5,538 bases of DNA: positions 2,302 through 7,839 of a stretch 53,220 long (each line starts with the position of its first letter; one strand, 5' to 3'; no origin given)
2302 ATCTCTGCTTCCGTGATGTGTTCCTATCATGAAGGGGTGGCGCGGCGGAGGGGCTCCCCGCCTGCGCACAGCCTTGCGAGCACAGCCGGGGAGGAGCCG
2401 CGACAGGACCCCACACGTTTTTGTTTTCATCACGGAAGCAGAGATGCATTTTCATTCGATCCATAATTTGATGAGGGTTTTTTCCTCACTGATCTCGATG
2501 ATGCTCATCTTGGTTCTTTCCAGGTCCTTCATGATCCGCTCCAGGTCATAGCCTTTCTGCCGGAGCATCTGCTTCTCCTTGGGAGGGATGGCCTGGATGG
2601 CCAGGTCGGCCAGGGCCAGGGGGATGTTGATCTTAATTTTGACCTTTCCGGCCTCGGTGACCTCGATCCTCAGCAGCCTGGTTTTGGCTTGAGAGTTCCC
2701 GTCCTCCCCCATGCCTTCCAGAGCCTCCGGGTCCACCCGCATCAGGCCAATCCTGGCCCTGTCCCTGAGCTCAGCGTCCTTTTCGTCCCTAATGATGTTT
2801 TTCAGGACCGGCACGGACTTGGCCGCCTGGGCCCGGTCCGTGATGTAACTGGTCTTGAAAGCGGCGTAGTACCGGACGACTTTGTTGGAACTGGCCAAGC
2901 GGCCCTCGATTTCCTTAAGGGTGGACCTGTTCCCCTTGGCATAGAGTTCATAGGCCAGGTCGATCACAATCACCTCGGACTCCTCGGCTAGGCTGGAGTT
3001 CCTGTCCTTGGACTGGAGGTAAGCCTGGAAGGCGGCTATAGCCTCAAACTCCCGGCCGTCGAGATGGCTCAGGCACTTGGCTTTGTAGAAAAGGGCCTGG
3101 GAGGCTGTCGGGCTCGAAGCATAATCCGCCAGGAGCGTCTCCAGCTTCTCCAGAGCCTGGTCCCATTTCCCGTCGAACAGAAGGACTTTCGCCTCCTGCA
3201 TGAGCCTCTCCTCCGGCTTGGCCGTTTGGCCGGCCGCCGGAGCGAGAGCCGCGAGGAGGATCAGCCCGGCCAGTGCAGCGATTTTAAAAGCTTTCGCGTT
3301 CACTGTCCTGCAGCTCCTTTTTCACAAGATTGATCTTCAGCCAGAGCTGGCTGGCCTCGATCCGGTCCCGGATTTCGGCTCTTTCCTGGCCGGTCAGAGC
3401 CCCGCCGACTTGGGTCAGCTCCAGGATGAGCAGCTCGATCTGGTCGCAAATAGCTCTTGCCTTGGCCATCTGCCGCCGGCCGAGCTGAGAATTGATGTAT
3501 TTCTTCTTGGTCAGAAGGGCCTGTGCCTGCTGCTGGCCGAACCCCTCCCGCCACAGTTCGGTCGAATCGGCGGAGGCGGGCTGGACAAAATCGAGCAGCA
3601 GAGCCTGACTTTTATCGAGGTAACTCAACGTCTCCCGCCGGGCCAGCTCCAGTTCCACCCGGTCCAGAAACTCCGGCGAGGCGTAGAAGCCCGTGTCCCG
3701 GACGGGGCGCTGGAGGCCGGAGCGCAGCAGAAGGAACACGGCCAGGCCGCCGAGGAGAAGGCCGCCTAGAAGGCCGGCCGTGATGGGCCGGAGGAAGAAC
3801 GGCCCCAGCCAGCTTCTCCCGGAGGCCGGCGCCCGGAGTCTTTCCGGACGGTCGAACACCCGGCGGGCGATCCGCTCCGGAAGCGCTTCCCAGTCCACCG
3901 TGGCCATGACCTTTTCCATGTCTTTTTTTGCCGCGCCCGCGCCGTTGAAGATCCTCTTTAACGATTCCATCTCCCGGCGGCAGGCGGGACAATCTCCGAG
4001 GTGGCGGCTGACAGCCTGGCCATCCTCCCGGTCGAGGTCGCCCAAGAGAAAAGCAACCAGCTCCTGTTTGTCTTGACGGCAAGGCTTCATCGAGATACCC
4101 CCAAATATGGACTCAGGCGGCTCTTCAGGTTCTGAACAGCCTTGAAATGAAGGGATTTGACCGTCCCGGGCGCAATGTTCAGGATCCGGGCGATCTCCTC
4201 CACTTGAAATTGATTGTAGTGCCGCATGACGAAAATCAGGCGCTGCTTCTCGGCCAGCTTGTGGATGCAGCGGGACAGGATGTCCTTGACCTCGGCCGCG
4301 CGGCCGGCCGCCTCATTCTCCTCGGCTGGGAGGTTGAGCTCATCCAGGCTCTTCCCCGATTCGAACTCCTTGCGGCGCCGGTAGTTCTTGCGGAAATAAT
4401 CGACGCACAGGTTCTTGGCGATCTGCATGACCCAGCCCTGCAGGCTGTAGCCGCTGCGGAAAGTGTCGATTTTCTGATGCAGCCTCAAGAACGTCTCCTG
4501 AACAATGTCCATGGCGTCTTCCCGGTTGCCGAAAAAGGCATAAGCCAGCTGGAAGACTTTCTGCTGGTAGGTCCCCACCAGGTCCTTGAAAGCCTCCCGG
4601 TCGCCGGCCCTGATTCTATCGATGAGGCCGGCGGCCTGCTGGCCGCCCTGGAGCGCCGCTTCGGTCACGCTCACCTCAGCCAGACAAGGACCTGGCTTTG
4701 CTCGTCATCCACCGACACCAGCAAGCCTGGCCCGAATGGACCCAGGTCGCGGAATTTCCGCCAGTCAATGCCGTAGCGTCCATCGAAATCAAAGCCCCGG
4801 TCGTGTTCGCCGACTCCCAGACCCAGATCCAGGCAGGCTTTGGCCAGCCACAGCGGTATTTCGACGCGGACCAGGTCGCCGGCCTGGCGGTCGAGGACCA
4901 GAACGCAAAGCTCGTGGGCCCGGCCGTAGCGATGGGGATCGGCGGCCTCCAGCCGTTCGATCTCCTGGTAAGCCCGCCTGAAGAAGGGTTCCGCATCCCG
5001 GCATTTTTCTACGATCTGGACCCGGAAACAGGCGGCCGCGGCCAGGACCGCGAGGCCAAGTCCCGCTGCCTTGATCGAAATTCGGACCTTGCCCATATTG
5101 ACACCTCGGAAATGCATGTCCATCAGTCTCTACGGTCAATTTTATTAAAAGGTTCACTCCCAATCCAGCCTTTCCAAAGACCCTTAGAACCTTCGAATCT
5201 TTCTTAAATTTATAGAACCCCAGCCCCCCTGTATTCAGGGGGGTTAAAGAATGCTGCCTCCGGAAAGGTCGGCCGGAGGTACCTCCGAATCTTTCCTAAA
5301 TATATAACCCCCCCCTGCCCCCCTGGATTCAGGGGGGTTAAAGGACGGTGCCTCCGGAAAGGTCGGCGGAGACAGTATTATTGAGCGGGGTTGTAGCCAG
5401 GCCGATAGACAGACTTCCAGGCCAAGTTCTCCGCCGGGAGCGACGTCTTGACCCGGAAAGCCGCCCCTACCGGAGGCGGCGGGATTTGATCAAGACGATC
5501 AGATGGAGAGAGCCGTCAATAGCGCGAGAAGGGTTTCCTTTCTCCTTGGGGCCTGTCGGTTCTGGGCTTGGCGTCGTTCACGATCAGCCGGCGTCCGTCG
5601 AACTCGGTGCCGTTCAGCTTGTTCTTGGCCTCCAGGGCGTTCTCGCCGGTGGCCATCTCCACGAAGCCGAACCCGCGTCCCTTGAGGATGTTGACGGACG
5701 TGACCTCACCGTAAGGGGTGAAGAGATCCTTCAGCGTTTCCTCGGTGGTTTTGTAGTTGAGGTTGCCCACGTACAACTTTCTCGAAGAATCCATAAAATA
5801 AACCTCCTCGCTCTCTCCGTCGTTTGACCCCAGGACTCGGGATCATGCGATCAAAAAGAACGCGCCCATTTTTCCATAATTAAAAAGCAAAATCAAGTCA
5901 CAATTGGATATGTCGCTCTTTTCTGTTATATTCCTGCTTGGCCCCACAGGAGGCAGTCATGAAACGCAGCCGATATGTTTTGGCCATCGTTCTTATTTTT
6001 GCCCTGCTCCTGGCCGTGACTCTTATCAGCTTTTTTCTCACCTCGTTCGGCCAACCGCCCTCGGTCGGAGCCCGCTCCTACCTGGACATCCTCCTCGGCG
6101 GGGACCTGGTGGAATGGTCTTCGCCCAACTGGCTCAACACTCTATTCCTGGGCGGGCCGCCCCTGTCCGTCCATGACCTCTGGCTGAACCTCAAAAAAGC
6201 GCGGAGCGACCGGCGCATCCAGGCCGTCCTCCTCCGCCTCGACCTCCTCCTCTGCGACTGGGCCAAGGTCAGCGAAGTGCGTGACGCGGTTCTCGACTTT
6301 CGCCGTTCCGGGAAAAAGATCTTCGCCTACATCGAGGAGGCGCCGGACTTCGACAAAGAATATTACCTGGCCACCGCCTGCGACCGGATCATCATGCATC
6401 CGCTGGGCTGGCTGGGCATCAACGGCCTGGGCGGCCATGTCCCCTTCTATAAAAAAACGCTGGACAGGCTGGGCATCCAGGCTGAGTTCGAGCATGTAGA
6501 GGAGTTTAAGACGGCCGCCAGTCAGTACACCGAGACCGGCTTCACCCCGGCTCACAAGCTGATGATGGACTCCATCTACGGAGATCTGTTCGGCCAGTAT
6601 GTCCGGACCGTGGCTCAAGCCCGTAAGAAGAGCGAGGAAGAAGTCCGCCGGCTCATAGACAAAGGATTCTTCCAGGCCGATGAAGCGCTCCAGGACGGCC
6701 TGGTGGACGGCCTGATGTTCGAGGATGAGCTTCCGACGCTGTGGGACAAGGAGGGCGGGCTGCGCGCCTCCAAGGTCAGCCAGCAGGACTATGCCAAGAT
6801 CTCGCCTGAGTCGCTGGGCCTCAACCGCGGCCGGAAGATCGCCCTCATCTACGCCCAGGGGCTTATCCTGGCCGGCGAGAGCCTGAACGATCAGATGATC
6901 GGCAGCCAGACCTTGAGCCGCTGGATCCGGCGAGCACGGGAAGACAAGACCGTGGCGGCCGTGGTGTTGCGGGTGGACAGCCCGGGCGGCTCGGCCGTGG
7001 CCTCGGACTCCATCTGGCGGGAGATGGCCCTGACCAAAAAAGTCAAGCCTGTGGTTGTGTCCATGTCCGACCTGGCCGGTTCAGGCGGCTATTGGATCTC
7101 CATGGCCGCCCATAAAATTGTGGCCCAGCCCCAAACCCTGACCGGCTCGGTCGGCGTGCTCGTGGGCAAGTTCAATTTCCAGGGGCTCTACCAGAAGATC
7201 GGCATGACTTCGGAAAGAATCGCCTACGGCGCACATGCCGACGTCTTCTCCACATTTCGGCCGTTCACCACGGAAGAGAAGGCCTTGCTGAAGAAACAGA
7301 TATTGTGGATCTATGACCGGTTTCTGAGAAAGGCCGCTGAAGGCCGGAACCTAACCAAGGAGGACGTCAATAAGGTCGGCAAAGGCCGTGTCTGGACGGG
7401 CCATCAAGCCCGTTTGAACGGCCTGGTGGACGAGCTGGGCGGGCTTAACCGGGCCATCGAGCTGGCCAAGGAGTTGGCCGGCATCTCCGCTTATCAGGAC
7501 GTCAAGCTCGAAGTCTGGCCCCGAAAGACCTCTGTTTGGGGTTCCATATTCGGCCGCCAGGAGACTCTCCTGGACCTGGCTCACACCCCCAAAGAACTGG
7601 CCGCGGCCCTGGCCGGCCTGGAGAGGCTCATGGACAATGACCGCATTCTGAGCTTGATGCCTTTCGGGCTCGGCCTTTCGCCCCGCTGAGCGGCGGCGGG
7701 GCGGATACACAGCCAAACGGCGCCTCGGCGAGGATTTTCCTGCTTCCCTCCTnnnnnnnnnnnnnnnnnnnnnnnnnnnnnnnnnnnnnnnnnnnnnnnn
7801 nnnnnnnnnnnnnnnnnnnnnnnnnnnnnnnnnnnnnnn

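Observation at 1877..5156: ECF sigma/anti-sigma operon encoding three paralogous copies of an unassigned periplasmic C-terminal domain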

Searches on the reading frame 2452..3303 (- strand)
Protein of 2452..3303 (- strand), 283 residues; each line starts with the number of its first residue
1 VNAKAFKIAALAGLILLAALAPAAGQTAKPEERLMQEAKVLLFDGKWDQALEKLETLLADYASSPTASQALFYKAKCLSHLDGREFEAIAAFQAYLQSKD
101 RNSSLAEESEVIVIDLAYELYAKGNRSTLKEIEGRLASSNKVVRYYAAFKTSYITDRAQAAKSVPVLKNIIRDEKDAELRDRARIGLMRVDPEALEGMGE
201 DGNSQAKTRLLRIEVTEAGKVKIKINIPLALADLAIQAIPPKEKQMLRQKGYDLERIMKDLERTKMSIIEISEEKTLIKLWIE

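Call 3: search_protein_families(library=pfam, proteins=[window:2452-3303:-], max_evalue=1)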
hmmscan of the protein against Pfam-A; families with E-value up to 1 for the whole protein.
window:2452-3303:- (283 aa): 8 families
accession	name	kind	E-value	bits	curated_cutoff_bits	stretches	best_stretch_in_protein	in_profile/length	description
PF13432.12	TPR_16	-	5.4e-07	30.4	32.7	1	37-99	3-61/65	Tetratricopeptide repeat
PF13174.12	TPR_6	-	9.5e-05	23.2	26.3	2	69-97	1-28/33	Tetratricopeptide repeat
PF12895.13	ANAPC3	-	0.039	14.7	27.2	1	27-93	19-80/82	Anaphase-promoting complex, cyclosome, subunit 3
PF11312.14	Methyltransf_34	-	0.045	13.4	26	1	32-97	15-74/304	Putative SAM-dependent methyltransferase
PF13646.12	HEAT_2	-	0.076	13.7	27.7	2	122-187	26-87/88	HEAT repeats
PF13428.12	TPR_14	-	0.11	13.7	23.5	1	34-71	4-41/44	Tetratricopeptide repeat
PF24932.1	UBA_NBR1_C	-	0.13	12.6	27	1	244-261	20-37/40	Next to BRCA1 gene 1 protein-like, C-terminal UBA domain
PF13670.12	PepSY_2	-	0.35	11.4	24.3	0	8-40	2-34/83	Peptidase propeptide and YPEB domain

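Call 4: search_protein_families(library=ncbifam, proteins=[window:2452-3303:-], max_evalue=1)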
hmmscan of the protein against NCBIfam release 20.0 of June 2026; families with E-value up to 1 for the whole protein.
window:2452-3303:- (283 aa): 4 families
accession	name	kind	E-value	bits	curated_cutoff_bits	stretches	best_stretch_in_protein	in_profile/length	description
TIGR03302.1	OM_YfiO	subfamily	4.9e-05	22.9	81.4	1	10-97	7-98/239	outer membrane protein assembly factor BamD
TIGR02795.1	tol_pal_ybgF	equivalog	0.0012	19.4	90.1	1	31-103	2-73/119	tol-pal system protein YbgF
NF052415.1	T3SS_chap_SctY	equivalog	0.0016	19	70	1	15-97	27-105/106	type III secretion apparatus assembly chaperone SctY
NF052312.1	T9SS_PorW_SprE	equivalog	0.0046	15.6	250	1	39-106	112-178/716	type IX secretion system periplasmic lipoprotein PorW/SprE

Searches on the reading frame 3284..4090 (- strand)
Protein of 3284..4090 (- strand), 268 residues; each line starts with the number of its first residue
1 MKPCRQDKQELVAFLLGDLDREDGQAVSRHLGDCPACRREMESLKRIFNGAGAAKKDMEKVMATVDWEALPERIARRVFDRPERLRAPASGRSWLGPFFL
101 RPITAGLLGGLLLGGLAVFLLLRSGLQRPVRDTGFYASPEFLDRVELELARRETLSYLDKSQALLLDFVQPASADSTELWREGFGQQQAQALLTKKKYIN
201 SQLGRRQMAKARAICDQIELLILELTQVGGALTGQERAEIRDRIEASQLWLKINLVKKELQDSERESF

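Call 3: search_protein_families(library=pfam, proteins=[window:3284-4090:-], max_evalue=1)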
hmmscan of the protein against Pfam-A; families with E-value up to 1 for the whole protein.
window:3284-4090:- (268 aa): 1 family
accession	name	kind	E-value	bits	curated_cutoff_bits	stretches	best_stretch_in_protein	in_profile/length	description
PF13490.11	zf-HC2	-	1.7e-06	28.5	22.2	1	4-38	1-35/35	Putative zinc-finger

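Call 4: search_protein_families(library=ncbifam, proteins=[window:3284-4090:-], max_evalue=1)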
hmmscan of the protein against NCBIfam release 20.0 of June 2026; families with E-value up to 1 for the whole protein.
window:3284-4090:- (268 aa): 4 families
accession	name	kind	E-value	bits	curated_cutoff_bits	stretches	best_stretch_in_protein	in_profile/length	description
NF052375.1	antisigma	equivalog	1.2e-08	35.3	100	1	11-196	2-185/217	anti-sigma factor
TIGR03988.1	antisig_RsrA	equivalog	0.00026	21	62.5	1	4-42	2-40/77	mycothiol system anti-sigma-R factor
TIGR02451.1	anti_sig_ChrR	subfamily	0.013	15.3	124.5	1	8-46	5-43/216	ChrR family anti-sigma-E factor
NF010501.0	PRK13920.1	subfamily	0.053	13.2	225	1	11-109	8-90/213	putative anti-sigmaE protein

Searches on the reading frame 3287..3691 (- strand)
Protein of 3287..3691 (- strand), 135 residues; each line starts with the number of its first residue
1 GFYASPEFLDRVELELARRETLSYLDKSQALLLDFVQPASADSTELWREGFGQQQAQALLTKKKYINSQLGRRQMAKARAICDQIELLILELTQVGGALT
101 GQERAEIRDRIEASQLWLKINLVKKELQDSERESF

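Call 75: search_protein_families(library=pfam, proteins=[window:3287-3691:-], max_evalue=1)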
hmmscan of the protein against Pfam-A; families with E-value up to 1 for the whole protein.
window:3287-3691:- (135 aa): 0 families

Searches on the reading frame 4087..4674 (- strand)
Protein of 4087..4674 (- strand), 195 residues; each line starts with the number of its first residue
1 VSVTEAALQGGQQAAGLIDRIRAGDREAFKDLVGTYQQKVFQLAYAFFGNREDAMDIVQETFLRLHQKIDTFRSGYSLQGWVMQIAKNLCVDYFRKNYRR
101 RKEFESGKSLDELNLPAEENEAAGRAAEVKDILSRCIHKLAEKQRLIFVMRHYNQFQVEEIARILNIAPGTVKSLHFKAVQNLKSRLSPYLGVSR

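Call 3: search_protein_families(library=pfam, proteins=[window:4087-4674:-], max_evalue=1)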
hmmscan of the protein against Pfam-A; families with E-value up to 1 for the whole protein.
window:4087-4674:- (195 aa): 11 families
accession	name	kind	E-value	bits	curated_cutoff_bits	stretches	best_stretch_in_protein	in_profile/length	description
PF04542.20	Sigma70_r2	-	3.1e-19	69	24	1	32-99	1-70/71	Sigma-70 region 2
PF08281.18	Sigma70_r4_2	-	5.7e-14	51.9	25.7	1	131-183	2-54/54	Sigma-70, region 4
PF04545.22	Sigma70_r4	-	4.4e-11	42.6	24.1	1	136-184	1-49/50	Sigma-70, region 4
PF07638.17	Sigma70_ECF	-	1.1e-06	29.2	21.1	1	14-173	4-169/185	ECF sigma factor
PF13384.12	HTH_23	-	0.011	16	24.6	1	141-173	3-35/50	Homeodomain-like domain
PF00196.25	GerE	-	0.019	15.1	23.5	1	156-174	18-36/57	Bacterial regulatory proteins, luxR family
PF22242.1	6PGD_like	-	0.046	14.5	27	1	19-103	4-84/98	6-phosphogluconate dehydrogenase C-terminal domain-like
PF22943.2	HTH_68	-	0.049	13.7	27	1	145-175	8-37/45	Putative helix-turn-helix domain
PF13551.12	HTH_29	-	0.086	13.4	28.1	0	79-93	10-26/64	Winged helix-turn helix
PF11890.14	DUF3410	-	0.17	12.2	31.4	1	85-106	42-63/81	Domain of unknown function (DUF3410)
PF05873.17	Mt_ATP-synt_D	-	0.2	11.9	27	1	84-162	58-135/154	ATP synthase D chain, mitochondrial (ATP5H)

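Call 4: search_protein_families(library=ncbifam, proteins=[window:4087-4674:-], max_evalue=1)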
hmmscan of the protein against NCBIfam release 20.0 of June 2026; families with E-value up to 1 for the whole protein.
window:4087-4674:- (195 aa): 125 families (the best 25 are shown)
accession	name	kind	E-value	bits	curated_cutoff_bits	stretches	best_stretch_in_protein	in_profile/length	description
NF008888.0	PRK11922.1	equivalog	2e-34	119.3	204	1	12-192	15-201/231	RNA polymerase sigma factor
NF007223.0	PRK09641.1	equivalog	4.3e-33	114.7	209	1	17-187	8-184/187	RNA polymerase sigma factor SigW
NF058625.1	sigma_PG0214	equivalog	1.7e-32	112.5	130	1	26-187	3-161/170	GFO_1088 family ECF-type sigma factor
TIGR02937.1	sigma70-ECF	superfamily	6.7e-32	110.4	42.9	1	27-187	1-165/165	sigma-70 family RNA polymerase sigma factor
NF009166.1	PRK12513.1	equivalog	9.8e-32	110.2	206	1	15-189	10-188/193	RNA polymerase sigma factor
TIGR02985.1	Sig70_bacteroi1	subfamily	1.3e-30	106.7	126.4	1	27-187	1-162/162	RNA polymerase sigma-70 factor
TIGR02952.1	Sig70_famx2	equivalog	2.5e-30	105.6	206.45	1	17-187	1-170/170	ECF subfamily RNA polymerase sigma factor, BldN family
TIGR02948.1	SigW_bacill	equivalog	5.9e-30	104.7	243.1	1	17-187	8-184/187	RNA polymerase sigma factor SigW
NF007216.0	PRK09638.1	equivalog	1.2e-29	103.3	194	1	15-187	6-174/180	RNA polymerase sigma factor SigY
NF004113.0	PRK05602.1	equivalog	4.8e-28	98.2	208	1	13-188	31-202/211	RNA polymerase sigma factor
NF007225.0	PRK09643.1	equivalog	1e-27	97.1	190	1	5-188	5-183/204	RNA polymerase sigma factor SigM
NF009195.0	PRK12543.1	subfamily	1.6e-27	96.2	197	1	12-186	5-177/192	RNA polymerase sigma factor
TIGR02983.1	SigE-fam_strep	subfamily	1.9e-27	96.2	141.55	1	24-187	3-158/162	SigE family RNA polymerase sigma factor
NF009171.0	PRK12518.1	equivalog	2.7e-27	95.8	208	1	13-187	13-184/191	RNA polymerase sigma factor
TIGR02954.1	Sig70_famx3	hypoth_equivalog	1.2e-26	93.5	188.5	1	17-187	6-167/170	RNA polymerase sigma-70 factor, TIGR02954 family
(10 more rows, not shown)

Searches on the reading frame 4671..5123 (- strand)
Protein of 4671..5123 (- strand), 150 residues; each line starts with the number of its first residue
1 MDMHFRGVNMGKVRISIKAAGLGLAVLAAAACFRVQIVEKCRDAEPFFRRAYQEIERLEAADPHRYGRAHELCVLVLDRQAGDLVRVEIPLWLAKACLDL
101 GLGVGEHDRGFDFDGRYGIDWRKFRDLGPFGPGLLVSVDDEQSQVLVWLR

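Call 3: search_protein_families(library=pfam, proteins=[window:4671-5123:-], max_evalue=1)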
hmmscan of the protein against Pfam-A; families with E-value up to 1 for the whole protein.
window:4671-5123:- (150 aa): 0 families

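Call 4: search_protein_families(library=ncbifam, proteins=[window:4671-5123:-], max_evalue=1)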
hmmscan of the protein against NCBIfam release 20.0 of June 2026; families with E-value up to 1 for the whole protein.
window:4671-5123:- (150 aa): 0 families

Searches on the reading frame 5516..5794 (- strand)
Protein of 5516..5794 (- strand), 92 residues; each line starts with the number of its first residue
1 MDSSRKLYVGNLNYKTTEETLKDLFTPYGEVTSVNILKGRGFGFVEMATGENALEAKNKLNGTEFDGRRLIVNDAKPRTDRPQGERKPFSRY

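Call 81: search_protein_families(library=pfam, proteins=[window:5516-5794:-], max_evalue=0.00001)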
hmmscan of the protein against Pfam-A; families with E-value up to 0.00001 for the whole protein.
window:5516-5794:- (92 aa): 2 families
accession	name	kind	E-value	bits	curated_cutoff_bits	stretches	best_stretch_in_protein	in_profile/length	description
PF00076.28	RRM_1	-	1.3e-21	76.7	20.7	1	7-70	1-69/70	RNA recognition motif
PF13893.12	RRM_5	-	3.4e-06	27.2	27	1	7-76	29-100/125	RNA recognition motif. (a.k.a. RRM, RBD, or RNP domain)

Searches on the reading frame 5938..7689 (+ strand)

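Call 81: search_protein_families(library=pfam, proteins=[window:5938-7689:+], max_evalue=0.00001)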
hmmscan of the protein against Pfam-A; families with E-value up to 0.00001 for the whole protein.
window:5938-7689:+ (583 aa): 2 families
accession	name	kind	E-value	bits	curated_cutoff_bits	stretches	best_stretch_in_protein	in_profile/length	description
PF01343.23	Peptidase_S49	-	2.9e-71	238.9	24.9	2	366-516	3-153/154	Peptidase family S49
PF25145.1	NfeD1b_N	-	1.4e-06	28.5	40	0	326-409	19-99/189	NfeD1b, N-terminal domain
